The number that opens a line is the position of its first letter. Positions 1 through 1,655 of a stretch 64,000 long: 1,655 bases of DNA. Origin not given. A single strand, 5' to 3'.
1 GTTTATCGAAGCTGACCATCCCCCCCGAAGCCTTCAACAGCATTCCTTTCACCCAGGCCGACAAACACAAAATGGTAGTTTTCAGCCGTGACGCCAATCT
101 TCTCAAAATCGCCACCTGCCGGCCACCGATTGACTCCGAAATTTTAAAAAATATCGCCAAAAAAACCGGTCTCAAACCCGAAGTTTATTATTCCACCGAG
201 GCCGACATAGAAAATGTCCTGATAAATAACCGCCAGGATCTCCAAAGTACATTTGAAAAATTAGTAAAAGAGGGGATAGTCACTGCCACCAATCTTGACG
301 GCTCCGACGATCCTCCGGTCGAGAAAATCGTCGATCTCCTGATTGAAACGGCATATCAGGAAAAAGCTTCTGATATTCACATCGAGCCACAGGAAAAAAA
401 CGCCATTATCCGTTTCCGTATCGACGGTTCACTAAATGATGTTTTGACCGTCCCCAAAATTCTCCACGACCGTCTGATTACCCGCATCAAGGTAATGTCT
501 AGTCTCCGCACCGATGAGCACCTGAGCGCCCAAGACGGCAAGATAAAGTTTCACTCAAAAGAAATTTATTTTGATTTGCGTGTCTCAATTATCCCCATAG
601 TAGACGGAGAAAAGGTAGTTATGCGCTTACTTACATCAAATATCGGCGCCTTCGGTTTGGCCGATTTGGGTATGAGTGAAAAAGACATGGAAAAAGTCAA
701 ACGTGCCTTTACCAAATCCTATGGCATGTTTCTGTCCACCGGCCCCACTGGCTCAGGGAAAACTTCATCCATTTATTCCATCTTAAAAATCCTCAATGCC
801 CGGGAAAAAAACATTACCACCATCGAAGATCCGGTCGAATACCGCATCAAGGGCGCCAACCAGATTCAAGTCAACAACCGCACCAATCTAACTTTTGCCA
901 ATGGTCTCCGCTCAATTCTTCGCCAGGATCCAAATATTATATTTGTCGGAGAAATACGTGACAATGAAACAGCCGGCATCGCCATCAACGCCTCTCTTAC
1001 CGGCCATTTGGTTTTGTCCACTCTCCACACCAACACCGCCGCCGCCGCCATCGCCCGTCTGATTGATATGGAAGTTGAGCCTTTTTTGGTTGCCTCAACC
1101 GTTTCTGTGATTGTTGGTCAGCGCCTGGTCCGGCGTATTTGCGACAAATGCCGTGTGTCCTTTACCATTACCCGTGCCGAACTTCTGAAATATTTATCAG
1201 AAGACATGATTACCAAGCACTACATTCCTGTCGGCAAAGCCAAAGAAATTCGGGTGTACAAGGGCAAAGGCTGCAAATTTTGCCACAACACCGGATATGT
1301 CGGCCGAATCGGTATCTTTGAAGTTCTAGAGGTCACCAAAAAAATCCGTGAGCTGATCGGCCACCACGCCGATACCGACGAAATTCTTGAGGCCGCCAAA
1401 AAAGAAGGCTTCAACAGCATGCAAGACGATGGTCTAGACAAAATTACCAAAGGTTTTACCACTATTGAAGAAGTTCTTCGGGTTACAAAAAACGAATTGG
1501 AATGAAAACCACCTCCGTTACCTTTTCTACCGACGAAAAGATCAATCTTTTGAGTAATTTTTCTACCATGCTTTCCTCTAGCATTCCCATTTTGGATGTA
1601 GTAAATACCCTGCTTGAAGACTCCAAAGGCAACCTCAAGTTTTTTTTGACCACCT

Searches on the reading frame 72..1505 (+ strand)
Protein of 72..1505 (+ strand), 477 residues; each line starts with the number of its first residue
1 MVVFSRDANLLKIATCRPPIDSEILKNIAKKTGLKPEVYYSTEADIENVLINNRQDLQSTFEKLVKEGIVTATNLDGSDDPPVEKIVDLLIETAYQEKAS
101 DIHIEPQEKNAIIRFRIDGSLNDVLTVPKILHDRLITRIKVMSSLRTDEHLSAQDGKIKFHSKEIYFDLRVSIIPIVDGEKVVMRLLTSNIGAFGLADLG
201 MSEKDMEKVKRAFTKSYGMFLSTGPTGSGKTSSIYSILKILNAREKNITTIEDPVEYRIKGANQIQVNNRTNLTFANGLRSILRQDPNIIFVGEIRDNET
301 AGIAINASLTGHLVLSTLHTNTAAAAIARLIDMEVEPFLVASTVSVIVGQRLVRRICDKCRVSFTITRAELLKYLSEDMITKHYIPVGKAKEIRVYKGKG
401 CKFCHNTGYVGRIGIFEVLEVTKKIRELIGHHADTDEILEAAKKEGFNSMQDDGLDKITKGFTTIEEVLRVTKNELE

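Call 16: search_protein_families(library=pfam, proteins=[window:72-1505:+], max_evalue=0.001)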
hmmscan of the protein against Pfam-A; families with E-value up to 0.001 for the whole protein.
window:72-1505:+ (477 aa): 1 family
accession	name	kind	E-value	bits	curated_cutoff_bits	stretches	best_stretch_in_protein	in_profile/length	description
PF00437.27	T2SSE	-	5e-125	417.4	24.9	1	78-470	3-370/370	Type II/IV secretion system protein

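Call 50: find_encoding_contigs(protein=window:72-1502:+, flank=10000, max_places=4)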
Protein window:72-1502:+ (477 aa): no gene with exactly this product is on record in the collection.
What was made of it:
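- Tried and rejected: A look-up of the first window protein failed (call 50).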
